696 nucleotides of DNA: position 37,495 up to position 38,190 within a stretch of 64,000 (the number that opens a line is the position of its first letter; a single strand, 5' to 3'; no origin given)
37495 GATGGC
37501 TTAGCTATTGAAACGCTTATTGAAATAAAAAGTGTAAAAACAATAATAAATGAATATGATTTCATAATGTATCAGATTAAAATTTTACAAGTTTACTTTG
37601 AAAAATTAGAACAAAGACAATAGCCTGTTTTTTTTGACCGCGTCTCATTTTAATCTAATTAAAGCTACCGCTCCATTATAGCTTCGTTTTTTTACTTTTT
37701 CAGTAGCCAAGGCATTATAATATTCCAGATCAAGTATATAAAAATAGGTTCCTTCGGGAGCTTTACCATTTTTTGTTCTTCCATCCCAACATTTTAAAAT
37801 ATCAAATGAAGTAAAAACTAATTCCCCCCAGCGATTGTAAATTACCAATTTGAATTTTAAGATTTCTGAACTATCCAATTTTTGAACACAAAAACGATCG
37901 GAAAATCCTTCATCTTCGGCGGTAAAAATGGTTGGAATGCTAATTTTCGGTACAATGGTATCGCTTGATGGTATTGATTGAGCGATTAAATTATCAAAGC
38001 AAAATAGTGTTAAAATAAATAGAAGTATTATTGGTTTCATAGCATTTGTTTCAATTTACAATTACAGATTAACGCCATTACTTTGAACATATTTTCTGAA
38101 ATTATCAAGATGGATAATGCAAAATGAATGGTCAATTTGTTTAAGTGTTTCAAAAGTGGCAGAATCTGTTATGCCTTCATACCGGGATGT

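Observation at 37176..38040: Tandem pair of ~130-aa 'cargo-less' T9SS type-B CTD proteins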

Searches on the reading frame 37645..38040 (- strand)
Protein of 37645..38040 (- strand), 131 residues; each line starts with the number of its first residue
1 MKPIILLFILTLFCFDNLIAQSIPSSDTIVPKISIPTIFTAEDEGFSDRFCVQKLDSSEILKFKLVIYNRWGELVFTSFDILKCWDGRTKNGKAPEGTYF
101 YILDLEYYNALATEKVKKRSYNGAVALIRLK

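Call 3: search_protein_families(library=ncbifam, proteins=[window:37645-38040:-], max_evalue=1)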
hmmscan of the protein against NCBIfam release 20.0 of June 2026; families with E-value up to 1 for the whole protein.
window:37645-38040:- (131 aa): 1 family
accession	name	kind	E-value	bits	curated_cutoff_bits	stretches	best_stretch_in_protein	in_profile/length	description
TIGR04131.1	Bac_Flav_CTERM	domain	2.6e-10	40.3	35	1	33-108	1-74/85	T9SS type B sorting domain-containing protein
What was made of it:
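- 37645..38040 (-): Gene A: 131-aa protein made of a signal peptide (residues 1-20, probable cleavage LIA|QS), a 12-13-residue linker/pre-strand (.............) and a type-B T9SS CTD (residues about 33-129). TIGR04131 40.3 bits (cut-off 35), call 3.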

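Call 4: search_protein_families(library=pfam, proteins=[window:37645-38040:-], max_evalue=1)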
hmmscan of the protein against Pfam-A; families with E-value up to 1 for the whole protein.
window:37645-38040:- (131 aa): 2 families
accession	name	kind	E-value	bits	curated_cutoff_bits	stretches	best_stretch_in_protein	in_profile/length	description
PF13585.12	CHU_C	-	4.8e-17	62.3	27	1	34-106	2-73/86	CHU_C Type IX secretion signal domain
PF13860.13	FlgD_ig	-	0.22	12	27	0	85-99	54-69/79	FlgD Ig-like domain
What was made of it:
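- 37645..38040 (-): PF13585 62.3 bits (cut-off 27), call 4.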

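Call 5: find_homologous_proteins(query=window:37645-38040:-)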
Query window:37645-38040:- (131 aa): 2 proteins with E <= 0.001 among 10 candidates.
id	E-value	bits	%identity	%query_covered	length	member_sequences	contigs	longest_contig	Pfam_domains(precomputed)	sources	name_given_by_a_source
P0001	1.4e-81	289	100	100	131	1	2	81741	PF13585.13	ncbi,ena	-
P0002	2.0e-68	246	87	100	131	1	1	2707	PF13585.13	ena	-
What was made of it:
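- Tried and rejected: Word-index homolog search with A found only itself and one 87% relative (call 5).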

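Call 8: find_encoding_contigs(protein=P0002, flank=10000)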
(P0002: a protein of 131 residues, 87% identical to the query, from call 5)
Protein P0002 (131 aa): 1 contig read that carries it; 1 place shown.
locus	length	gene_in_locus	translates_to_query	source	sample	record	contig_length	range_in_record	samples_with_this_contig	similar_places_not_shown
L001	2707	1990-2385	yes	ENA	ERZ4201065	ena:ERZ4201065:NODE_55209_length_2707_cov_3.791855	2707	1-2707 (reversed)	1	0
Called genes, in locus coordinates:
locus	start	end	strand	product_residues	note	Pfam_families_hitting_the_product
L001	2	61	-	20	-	?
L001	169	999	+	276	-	PF14064:HmuY (weak)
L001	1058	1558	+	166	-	-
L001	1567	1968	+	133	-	-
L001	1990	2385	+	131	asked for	PF13585:CHU_C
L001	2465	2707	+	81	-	?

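Call 9: find_encoding_contigs(protein=P0001, flank=10000)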
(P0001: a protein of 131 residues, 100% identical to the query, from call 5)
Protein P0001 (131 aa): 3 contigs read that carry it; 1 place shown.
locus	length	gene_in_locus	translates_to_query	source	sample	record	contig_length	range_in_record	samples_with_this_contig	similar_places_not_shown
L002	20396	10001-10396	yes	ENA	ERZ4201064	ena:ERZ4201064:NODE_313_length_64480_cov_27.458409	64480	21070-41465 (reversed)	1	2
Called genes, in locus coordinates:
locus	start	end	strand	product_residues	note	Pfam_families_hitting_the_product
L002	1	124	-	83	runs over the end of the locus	-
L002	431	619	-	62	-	-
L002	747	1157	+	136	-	PF07681:DoxX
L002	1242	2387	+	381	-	PF07995:GSDH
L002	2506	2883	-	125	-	PF01597:GCV_H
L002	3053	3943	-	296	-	PF01039:Carboxyl_trans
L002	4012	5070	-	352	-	PF01791:DeoC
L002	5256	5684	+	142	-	PF13673:Acetyltransf_10, PF00583:Acetyltransf_1, PF13508:Acetyltransf_7, PF08445:FR47 (faint)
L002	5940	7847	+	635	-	PF07715:Plug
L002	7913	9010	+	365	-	PF14064:HmuY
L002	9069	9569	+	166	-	-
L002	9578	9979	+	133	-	-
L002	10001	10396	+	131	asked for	PF13585:CHU_C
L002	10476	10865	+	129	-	PF13585:CHU_C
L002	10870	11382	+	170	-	PF01551:Peptidase_M23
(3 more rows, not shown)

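Call 22: search_protein_representatives(alignment_id=A1)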
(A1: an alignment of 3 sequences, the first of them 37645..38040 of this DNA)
Query: 3 sequences, 131 profile positions. Proteins with E-value up to 0.001 (for the whole library): 47690; up to 1e-10: 1726; up to 1e-30: 4. The best 150 are listed.
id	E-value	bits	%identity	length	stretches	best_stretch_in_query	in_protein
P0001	1.1e-72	258.6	-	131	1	1-131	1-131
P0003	4.7e-55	201.4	-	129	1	1-129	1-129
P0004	9.9e-42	158.3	-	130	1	1-129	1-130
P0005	3.6e-32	127.4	-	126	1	1-129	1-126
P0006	3.8e-29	117.6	-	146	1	7-129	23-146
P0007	1.5e-23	99.5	-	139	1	3-129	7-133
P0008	3.1e-23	98.5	-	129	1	1-129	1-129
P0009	1.4e-20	90.0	-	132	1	7-127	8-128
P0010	1.6e-18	83.2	-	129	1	1-129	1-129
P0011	2.7e-18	82.5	-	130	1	5-129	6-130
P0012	1.7e-17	79.9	-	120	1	12-130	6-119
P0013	2.0e-17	79.7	-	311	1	31-129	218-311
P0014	2.6e-17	79.3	-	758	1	25-129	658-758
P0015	3.2e-17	79.0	-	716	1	21-129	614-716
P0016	3.3e-17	79.0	-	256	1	26-129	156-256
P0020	2.1e-16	76.4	-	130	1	1-129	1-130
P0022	3.1e-16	75.9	-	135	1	8-129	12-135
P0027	5.3e-16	75.1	-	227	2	7-111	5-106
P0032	2.5e-15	72.9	-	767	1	19-128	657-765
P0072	1.8e-14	70.2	-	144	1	32-128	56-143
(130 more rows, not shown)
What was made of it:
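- Extent of homology: homology to long type-B cargo begins at profile position about 19-34, at or just after the mature N-terminus, so the whole mature protein is CTD (call 22; long hits such as P0015, P0032 and P0014).
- Tried and rejected: The exhaustive HMMER search was needed (call 22).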

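Call 29: find_related_loci(query=A3, collection=genome_contigs, flank=8000)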
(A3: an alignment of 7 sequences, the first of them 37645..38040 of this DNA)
Query A3 (131 aa) in genome_contigs; peptide patterns used: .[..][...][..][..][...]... (x = any residue, [..] = any of these).
208 stretches matched a pattern; 186 encode a relative of the query (tblastn E <= 1e-3); the best 80 are kept; 80 distinct loci.
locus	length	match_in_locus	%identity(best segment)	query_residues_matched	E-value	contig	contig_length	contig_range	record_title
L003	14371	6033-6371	48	17-129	9e-30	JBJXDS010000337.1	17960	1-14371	MAG: Bacteroidia bacterium isolate P_effluent.bin.1 k127_411652, whole genome shotgun sequence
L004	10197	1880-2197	41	25-129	5e-22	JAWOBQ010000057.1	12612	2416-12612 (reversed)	MAG: Bacteroidales bacterium isolate BLK3-3.bin.221 k191_461171, whole genome shotgun sequence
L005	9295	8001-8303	40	26-129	3e-20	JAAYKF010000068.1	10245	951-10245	MAG: Bacteroidales bacterium isolate AS10tlH2TH_384 131035_AS10, whole genome shotgun sequence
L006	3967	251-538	42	27-129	9e-19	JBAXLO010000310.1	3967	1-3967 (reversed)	MAG: Bacteroidota bacterium isolate ELA429 MAG429_310, whole genome shotgun sequence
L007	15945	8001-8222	50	35-107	2e-18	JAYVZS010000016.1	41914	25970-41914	MAG: Bacteroidota bacterium isolate GL91_DN_metabinner_3 GL91_DN_metabinner_3_15, whole genome shotgun sequence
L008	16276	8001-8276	39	33-129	2e-17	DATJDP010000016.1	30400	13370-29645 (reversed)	MAG TPA_asm: Flavipsychrobacter sp. isolate SMAG_U15410 k141_329112, whole genome shotgun sequence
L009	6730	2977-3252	41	29-129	3e-17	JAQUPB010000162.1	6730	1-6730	MAG: Bacteroidales bacterium isolate STD1_214 NODE_38717_length_6730_cov_3.602756_Sandtown_D1, whole genome shotgun sequ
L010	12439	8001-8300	40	5-103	7e-17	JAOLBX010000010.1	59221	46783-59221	Bacteroidia bacterium isolate AH-657-M05 AH-657-M05_NODE_10, whole genome shotgun sequence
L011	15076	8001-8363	33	1-129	9e-17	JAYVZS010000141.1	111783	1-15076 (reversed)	MAG: Bacteroidota bacterium isolate GL91_DN_metabinner_3 GL91_DN_metabinner_3_140, whole genome shotgun sequence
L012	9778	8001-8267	43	27-116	2e-16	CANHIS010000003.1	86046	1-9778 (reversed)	MAG: Bacteroidetes bacterium isolate RE-26jul17-123 genome assembly, contig: RE-26jul17-C221, whole genome shotgun seque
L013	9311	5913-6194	35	31-129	2e-16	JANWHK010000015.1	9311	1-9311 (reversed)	MAG: Bacteroidia bacterium isolate CRAIB_MAG13 c_000000001812, whole genome shotgun sequence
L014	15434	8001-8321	36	14-129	5e-16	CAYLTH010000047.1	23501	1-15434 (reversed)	MAG TPA_asm: uncultured Bacteroidales bacterium isolate SRP272421_co2_509 genome assembly, contig: NODE_5726_length_2350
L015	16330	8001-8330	36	11-131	6e-16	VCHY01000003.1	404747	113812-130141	Labilibacter sediminis strain CG51 CG51_Scaffold3, whole genome shotgun sequence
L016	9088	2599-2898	39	5-103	1e-15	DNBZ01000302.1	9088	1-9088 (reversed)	MAG TPA_asm: Bacteroidetes bacterium isolate UBA10404 contig_57650, whole genome shotgun sequence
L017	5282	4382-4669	36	27-129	1e-15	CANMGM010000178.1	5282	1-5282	MAG: Bacteroidetes bacterium isolate ZE-Oct18-175 genome assembly, contig: ZE-Oct18-C24904, whole genome shotgun sequenc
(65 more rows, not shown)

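Call 34: find_encoding_contigs(protein=P0005, flank=6000, max_places=4)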
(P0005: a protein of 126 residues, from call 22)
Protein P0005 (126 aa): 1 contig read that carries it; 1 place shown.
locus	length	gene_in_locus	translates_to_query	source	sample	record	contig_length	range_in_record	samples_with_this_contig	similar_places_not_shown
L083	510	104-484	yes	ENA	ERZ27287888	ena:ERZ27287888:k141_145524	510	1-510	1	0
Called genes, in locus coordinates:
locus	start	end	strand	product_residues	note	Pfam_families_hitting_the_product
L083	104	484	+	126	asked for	PF13585:CHU_C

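Call 35: find_encoding_contigs(protein=P0006, flank=6000, max_places=4)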
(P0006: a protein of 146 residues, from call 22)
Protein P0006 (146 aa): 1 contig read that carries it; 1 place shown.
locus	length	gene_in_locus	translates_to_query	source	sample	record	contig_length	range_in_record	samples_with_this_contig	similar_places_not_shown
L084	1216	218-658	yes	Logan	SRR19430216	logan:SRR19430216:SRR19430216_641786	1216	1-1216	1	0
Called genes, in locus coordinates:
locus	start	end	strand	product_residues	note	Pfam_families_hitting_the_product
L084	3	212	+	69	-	?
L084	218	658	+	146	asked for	PF13585:CHU_C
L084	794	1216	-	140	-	?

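Call 36: find_encoding_contigs(protein=P0008, flank=6000, max_places=4)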
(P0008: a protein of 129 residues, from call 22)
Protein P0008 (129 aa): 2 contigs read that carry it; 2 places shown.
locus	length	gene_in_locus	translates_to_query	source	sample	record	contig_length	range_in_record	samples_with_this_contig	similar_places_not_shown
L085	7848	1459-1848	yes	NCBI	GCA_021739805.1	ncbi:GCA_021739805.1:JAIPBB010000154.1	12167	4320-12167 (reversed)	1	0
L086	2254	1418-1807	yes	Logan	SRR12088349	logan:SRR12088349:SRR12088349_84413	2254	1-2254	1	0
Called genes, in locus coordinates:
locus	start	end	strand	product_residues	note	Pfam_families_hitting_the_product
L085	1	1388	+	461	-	PF01637:ATPase_2, PF13173:AAA_14, PF13401:AAA_22 (weak)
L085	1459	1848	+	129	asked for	PF13585:CHU_C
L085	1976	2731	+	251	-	PF14257:DUF4349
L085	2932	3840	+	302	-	PF01641:SelR, PF01625:PMSR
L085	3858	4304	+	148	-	PF03013:Pyr_excise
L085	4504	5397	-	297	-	PF01370:Epimerase, PF04321:RmlD_sub_bind (weak), PF16363:GDP_Man_Dehyd (weak), PF08338:DUF1731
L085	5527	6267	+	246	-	-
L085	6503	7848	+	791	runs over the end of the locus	PF13620:CarboxypepD_reg, PF13715:CarbopepD_reg_2, PF07715:Plug, PF00593:TonB_dep_Rec_b-barrel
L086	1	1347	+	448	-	?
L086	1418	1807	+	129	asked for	PF13585:CHU_C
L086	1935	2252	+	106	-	?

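Call 37: find_encoding_contigs(protein=P0007, flank=6000, max_places=3)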
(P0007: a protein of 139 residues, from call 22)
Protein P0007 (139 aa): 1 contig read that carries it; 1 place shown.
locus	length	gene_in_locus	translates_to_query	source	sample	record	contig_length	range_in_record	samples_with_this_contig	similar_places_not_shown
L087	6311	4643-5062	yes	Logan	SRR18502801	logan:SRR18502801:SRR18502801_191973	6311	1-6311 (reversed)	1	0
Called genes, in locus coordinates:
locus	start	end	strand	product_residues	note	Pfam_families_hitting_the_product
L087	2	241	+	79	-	?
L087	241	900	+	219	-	-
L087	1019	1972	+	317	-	PF20796:PDDEXK_13, PF22558:REase-ARP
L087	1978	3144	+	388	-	-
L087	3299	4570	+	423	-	PF05139:Erythro_esteras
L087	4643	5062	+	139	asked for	PF13585:CHU_C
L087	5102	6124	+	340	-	PF04402:SIMPL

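Call 38: find_encoding_contigs(protein=P0009, flank=6000, max_places=3)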
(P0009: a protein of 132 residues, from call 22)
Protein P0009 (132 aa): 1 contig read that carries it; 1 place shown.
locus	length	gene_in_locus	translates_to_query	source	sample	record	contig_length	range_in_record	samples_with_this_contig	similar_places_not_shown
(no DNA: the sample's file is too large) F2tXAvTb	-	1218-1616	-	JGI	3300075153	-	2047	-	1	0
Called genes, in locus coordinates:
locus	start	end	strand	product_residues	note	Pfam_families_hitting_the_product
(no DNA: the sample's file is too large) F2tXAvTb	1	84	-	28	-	?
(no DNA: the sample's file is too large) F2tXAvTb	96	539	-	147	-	PF12663:DUF3788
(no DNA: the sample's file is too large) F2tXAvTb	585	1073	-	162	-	PF00583:Acetyltransf_1, PF13673:Acetyltransf_10, PF13508:Acetyltransf_7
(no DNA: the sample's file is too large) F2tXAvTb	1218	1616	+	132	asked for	PF13585:CHU_C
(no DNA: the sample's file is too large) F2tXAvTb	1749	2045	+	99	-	?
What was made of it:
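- Other window-like short members sit in unrelated contexts (calls 36-38).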

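Call 39: find_encoding_contigs(protein=P0020, flank=6000, max_places=3)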
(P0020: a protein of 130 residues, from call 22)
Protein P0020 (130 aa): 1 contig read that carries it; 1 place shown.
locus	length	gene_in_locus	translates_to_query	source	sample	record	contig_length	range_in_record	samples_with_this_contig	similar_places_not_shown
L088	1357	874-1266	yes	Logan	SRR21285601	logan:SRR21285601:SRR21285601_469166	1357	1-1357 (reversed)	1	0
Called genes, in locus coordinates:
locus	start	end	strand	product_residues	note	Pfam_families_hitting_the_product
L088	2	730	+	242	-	?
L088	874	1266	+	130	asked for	PF13585:CHU_C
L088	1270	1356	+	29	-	?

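Call 40: predict_structure(alignment_id=A2)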
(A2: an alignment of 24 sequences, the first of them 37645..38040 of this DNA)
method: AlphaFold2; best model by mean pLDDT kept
length: 131 residues; sequences in the alignment: 24
mean_pLDDT: 86.4   pTM: 0.69
mean pLDDT of the five models: 86.4, 86.1, 85.9, 84.3, 84.0
residues with pLDDT >= 90: 75; 70-90: 37; 50-70: 16; < 50: 3
segments of 3 or more residues with pLDDT < 50: 25-27
pLDDT, mean of each block of 10 residues (from residue 1): 78 72 56 91 81 90 97 97 95 96 92 84 95 79
secondary structure, 60 per line:
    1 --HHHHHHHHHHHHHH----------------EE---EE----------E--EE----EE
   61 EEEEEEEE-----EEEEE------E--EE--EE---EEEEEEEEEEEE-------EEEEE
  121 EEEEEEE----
elements in order: H3-16 E59-68 E74-78 E97-108 E116-127
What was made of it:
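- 37645..38040 (-): AF2 model pLDDT 86.4 with helix 3-16 followed by a beta-sandwich, call 40.
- On T9SS type-B C-terminal sorting domain (TIGR04131 / PF13585 CHU_C): AF2 predicts a helix at residues 3-16 (call 40). AF2 pLDDT 86.4 (call 40).
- Fold: the AF2 model has pLDDT 86.4 (call 40).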

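Call 44: fold_search(model_id=the predicted structure, library=pdb)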
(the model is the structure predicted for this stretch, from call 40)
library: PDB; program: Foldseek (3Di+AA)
matches with E <= 10: 1071; with E <= 0.001: 1
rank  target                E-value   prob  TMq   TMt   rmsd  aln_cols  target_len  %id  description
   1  7yzx_A                4.3e-04  1.00  0.41  0.08  14.5       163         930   16  ScpA from Streptococcus pyogenes, D783A mutant. (released 2022-08-31)
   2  5xyr                  1.9e-03  1.00  0.53  0.06   3.7       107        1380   15  Crystal structure of a serine protease from Streptococcus species (released 2018-08-08)
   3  1xf1_A                2.8e-03  1.00  0.42  0.08   5.5       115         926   18  Structure of C5a peptidase- a key virulence factor from Streptococcus (released 2005-11-22)
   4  8gul_A                6.9e-03  1.00  0.44  0.15   7.7       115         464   15  Chitin-active AA10 LPMO (GbpA) complexed with Cu(II) from Vibrio campbellii (released 2023-06-21)
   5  9g2h_A                9.0e-03  0.98  0.30  0.05   7.3        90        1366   12  Mouse Teneurin2 dimer variant A1B0 (released 2026-01-21)
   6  5xxz_A                1.5e-02  1.00  0.45  0.06   5.2       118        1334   13  Crystal structure of a serine protease from Streptococcus species (released 2018-08-08)
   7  5xya                  1.6e-02  1.00  0.53  0.06   4.0       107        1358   16  Crystal structure of a serine protease from Streptococcus species (released 2018-08-08)
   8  5xxz_B                1.6e-02  1.00  0.51  0.06   3.8       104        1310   12  Crystal structure of a serine protease from Streptococcus species (released 2018-08-08)
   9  8r51_A                1.7e-02  0.97  0.29  0.04   6.8        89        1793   12  Mouse teneurin-3 non-compact subunit - A1B1 isoform (released 2024-05-08)
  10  2pnd                  2.0e-02  0.97  0.37  0.40   8.3       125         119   11  Structure or murine CRIg (released 2007-05-01)
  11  6nz0_Z                2.1e-02  1.00  0.43  0.55   4.5       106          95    9  Cryo-EM structure of AAV-2 in complex with AAVR PKD domains 1 and 2 (released 2019-06-12)
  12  8te6                  2.1e-02  0.98  0.40  0.43   8.2       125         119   11  Crystal structure of a multiple lysine-to-arginine substitution mutant of the human CRIg C3b-binding domain (released 2023-07-12)
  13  5icu                  2.4e-02  1.00  0.43  0.53   8.1       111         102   11  The crystal structure of CopC from Methylosinus trichosporium OB3b (released 2016-04-06)
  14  9g41_A                2.5e-02  0.91  0.29  0.04   8.2        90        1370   10  Mouse Teneurin2 dimer variant A0B1 (released 2026-01-21)
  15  7p2p_B                2.5e-02  0.66  0.26  0.21  17.5       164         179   13  Human Signal Peptidase Complex Paralog A (SPC-A) (released 2021-10-06)
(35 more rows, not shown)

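Call 51: list_cluster_members(proteins=[P0001, P0003, P0004, P0008, P0020, P0022, P0072, P0027])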
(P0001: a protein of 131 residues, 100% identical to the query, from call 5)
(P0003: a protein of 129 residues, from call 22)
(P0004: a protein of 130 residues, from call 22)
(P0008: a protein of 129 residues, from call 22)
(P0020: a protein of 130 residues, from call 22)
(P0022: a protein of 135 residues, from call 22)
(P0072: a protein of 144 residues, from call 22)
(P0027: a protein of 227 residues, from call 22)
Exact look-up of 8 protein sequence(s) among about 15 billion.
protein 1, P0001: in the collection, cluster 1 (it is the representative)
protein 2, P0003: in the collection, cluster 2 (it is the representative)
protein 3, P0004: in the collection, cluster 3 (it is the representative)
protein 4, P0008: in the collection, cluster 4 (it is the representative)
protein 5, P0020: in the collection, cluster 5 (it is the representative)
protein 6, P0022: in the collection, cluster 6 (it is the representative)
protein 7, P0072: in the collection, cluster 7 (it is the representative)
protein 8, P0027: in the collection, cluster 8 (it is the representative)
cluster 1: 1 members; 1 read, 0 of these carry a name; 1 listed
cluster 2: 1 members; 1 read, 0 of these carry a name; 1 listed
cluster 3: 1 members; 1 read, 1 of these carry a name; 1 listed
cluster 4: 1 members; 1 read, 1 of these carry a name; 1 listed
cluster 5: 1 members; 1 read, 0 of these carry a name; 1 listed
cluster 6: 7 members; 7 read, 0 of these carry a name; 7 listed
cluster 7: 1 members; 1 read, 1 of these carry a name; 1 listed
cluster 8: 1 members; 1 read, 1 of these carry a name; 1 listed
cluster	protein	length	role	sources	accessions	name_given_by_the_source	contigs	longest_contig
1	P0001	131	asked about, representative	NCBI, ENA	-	-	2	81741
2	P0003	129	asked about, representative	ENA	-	-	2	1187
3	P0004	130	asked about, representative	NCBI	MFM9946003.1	MAG: gliding motility-associated C-terminal domain-containing protein [Bacteroidia ...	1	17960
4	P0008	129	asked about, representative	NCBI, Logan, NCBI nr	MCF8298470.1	MAG: gliding motility-associated C-terminal domain-containing protein [Saprospiraceae ... | gliding motility-associated C-terminal domain-containing protein [Saprospiraceae ...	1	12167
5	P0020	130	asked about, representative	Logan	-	-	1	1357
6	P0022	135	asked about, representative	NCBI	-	-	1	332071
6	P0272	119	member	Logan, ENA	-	-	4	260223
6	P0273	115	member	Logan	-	-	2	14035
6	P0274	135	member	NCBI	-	-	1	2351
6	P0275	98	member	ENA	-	-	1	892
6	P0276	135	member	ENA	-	-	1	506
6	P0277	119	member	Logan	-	-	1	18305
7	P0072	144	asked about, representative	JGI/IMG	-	gliding motility-associated-like protein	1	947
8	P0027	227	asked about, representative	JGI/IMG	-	gliding motility-associated-like protein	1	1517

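Call 55: search_protein_families(library=pfam, alignment_id=A4, max_evalue=0.001)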
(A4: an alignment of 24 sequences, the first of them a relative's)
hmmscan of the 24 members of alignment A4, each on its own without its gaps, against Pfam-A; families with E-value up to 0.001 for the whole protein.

A. member 1, L007:8353-9585:+ (410 aa): 1 family
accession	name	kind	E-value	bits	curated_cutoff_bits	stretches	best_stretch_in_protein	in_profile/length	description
PF00202.27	Aminotran_3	-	8.8e-131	436.7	30.5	1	22-407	2-403/403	Aminotransferase class-III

B. families by the number of members that match (of 24 scanned): 32 families (the first 25 are shown)
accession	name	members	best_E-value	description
PF11751.14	PorP_SprF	3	1.8e-60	Type IX secretion system membrane protein PorP/SprF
PF00535.33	Glycos_transf_2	3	9.3e-21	Glycosyl transferase family 2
PF13641.12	Glyco_tranf_2_3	3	1.2e-14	Glycosyltransferase like family 2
PF13632.12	Glyco_trans_2_3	3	1e-06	Glycosyl transferase family group 2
PF00202.27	Aminotran_3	2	1e-131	Aminotransferase class-III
PF01936.24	NYN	2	3.9e-16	NYN domain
PF18962.6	Por_Secre_tail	2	1.4e-13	Secretion system C-terminal sorting domain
PF00313.28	CSD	2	2.8e-10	'Cold-shock' DNA-binding domain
PF12146.15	Hydrolase_4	2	8.3e-09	Serine aminopeptidase, S33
PF00561.26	Abhydrolase_1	2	1.2e-07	alpha/beta hydrolase fold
PF10111.15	Glyco_tranf_2_2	2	1.1e-05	Glycosyltransferase like family 2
PF20408.4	Abhydrolase_11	1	5.9e-44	Alpha/beta hydrolase domain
PF02557.22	VanY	1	7.7e-33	D-alanyl-D-alanine carboxypeptidase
PF12850.12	Metallophos_2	1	9e-30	Calcineurin-like phosphoesterase superfamily domain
PF13247.11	Fer4_11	1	1e-19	4Fe-4S dicluster domain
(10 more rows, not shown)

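Call 60: find_encoding_contigs(protein=P0022, flank=8000, max_places=3)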
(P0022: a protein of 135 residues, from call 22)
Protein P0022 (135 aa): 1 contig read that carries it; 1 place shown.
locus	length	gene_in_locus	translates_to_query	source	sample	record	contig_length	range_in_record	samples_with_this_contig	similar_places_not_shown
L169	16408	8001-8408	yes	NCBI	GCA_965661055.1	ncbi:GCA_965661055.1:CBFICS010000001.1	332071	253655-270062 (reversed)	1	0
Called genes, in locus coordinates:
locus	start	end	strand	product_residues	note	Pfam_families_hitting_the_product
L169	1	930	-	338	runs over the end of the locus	PF03150:CCP_MauG, PF00034:Cytochrom_C (faint)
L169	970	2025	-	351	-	PF03150:CCP_MauG, PF09086:DUF1924 (faint)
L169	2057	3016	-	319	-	PF20243:MbnP, PF18962:Por_Secre_tail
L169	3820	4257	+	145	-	-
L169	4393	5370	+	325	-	PF01479:S4, PF00849:PseudoU_synth_2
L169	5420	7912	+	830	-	-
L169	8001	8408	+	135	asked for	PF13585:CHU_C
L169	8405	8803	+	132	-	PF09912:DUF2141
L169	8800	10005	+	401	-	PF13650:Asp_protease_2, PF13975:gag-asp_proteas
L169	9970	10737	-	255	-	PF00561:Abhydrolase_1, PF00975:Thioesterase (weak), PF07819:PGAP1 (weak), PF12146:Hydrolase_4, PF12697:Abhydrolase_6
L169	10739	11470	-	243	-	PF03740:PdxJ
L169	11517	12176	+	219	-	PF00571:CBS (faint)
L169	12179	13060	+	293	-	PF01513:NAD_kinase, PF20143:NAD_kinase_C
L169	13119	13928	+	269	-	PF19573:DUF6089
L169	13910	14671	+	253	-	PF01255:Prenyltransf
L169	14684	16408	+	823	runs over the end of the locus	PF07244:POTRA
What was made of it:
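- Other short members lack any M23 neighbour (calls 36, 37, 60).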
